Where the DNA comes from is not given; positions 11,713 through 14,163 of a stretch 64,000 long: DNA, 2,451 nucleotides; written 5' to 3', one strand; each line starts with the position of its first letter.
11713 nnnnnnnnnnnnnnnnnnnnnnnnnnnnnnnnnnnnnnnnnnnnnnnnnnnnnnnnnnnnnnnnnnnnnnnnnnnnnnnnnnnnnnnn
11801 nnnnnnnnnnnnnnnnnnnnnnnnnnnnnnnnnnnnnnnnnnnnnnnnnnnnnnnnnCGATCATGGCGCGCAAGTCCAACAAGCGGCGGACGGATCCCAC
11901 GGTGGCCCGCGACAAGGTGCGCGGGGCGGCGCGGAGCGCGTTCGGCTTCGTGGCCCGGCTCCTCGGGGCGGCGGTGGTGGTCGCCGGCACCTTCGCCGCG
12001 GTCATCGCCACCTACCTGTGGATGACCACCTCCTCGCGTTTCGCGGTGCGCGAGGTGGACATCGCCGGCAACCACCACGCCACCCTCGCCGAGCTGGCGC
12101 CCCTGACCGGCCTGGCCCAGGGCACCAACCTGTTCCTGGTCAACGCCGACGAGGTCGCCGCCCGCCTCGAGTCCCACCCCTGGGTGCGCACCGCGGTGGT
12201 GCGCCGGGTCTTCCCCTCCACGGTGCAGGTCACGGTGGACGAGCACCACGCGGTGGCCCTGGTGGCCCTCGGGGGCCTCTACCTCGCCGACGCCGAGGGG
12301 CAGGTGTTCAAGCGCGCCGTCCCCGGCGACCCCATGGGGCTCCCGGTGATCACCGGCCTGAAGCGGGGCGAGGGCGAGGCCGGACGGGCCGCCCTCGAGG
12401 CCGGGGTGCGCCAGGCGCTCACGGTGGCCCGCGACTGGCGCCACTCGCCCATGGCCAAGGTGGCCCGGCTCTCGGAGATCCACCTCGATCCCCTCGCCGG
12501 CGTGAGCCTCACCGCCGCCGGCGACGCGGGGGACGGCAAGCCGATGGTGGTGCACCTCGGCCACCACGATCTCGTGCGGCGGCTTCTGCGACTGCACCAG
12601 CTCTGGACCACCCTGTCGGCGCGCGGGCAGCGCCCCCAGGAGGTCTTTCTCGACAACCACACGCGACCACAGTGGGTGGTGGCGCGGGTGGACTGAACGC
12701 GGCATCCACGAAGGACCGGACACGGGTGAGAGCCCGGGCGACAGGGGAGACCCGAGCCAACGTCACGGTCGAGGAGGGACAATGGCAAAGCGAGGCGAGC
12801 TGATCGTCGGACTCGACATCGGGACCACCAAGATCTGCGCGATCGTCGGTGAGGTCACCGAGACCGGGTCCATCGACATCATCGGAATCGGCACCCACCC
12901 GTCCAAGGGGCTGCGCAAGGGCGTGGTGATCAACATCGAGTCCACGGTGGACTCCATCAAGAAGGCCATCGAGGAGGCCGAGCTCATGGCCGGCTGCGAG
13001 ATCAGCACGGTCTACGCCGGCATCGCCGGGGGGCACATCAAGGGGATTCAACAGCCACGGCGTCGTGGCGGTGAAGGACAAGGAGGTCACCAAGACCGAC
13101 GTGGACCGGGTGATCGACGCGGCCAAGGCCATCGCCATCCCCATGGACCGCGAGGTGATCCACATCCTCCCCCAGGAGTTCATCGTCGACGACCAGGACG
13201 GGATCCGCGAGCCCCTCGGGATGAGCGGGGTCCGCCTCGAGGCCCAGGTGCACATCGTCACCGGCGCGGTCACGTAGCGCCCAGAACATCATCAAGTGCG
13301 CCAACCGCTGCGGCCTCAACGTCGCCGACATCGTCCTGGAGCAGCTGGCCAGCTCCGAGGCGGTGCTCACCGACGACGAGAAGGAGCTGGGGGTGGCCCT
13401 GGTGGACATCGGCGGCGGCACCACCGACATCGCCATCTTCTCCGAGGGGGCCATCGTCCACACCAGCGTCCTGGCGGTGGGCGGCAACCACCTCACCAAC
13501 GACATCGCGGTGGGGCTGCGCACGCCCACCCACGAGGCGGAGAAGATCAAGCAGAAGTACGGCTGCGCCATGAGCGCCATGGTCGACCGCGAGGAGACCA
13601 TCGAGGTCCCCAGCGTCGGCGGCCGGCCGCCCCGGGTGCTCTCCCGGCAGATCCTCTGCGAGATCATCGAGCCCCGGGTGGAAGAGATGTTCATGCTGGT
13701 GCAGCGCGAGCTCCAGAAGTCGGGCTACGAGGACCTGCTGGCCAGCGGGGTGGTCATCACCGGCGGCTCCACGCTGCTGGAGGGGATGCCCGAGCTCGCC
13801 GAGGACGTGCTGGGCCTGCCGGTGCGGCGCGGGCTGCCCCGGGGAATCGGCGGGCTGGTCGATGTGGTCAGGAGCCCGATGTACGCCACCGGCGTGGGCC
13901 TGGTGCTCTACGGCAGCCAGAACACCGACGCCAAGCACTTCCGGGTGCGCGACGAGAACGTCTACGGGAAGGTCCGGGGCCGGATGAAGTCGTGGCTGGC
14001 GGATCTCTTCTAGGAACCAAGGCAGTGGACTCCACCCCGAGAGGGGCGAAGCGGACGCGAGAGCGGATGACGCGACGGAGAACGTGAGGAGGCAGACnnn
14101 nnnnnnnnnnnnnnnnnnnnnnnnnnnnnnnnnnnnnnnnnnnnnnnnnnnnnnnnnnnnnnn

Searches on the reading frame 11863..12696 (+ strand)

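Call 40: search_protein_families(library=pfam, proteins=[window:11863-12696:+], max_evalue=0.001)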
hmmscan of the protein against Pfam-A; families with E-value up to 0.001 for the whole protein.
window:11863-12696:+ (277 aa): 2 families
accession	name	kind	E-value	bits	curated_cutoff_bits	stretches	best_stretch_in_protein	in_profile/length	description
PF08478.15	POTRA_1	-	1.4e-17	64.2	23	1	60-128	1-69/69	POTRA domain, FtsQ-type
PF03799.20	FtsQ_DivIB_C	-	2.1e-07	32.2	21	1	137-251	7-103/114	Cell division protein FtsQ/DivIB, C-terminal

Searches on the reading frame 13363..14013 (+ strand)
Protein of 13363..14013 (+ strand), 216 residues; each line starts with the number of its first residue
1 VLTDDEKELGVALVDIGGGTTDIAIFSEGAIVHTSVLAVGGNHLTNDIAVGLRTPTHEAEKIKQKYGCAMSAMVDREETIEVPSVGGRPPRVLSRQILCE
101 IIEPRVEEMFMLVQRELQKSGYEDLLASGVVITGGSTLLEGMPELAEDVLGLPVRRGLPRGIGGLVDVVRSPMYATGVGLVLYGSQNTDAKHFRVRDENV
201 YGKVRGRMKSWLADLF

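Call 40: search_protein_families(library=pfam, proteins=[window:13363-14013:+], max_evalue=0.001)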
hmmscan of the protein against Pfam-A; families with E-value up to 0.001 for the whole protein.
window:13363-14013:+ (216 aa): 7 families
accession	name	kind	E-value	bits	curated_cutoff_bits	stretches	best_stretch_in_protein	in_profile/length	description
PF14450.12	FtsA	-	2.5e-44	151.1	31.8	1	12-179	1-127/127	Cell division protein FtsA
PF06723.19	MreB_Mbl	-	8.2e-18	64.8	27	1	10-155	146-302/327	MreB/Mbl protein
PF11104.14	PilM_2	-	2.4e-09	37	27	1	2-65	173-236/340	Type IV pilus assembly protein PilM;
PF06277.17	EutA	-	2.5e-08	33.7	27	1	6-71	140-206/475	Ethanolamine utilisation protein EutA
PF00022.25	Actin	-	0.00027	20.1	27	0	13-62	146-203/410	Actin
PF08841.16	DDR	-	0.00031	20.3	24.6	1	9-65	133-190/328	Diol dehydratase reactivase ATPase-like domain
PF00012.26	HSP70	-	0.0004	19.2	20.6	0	57-149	258-349/599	Hsp70 protein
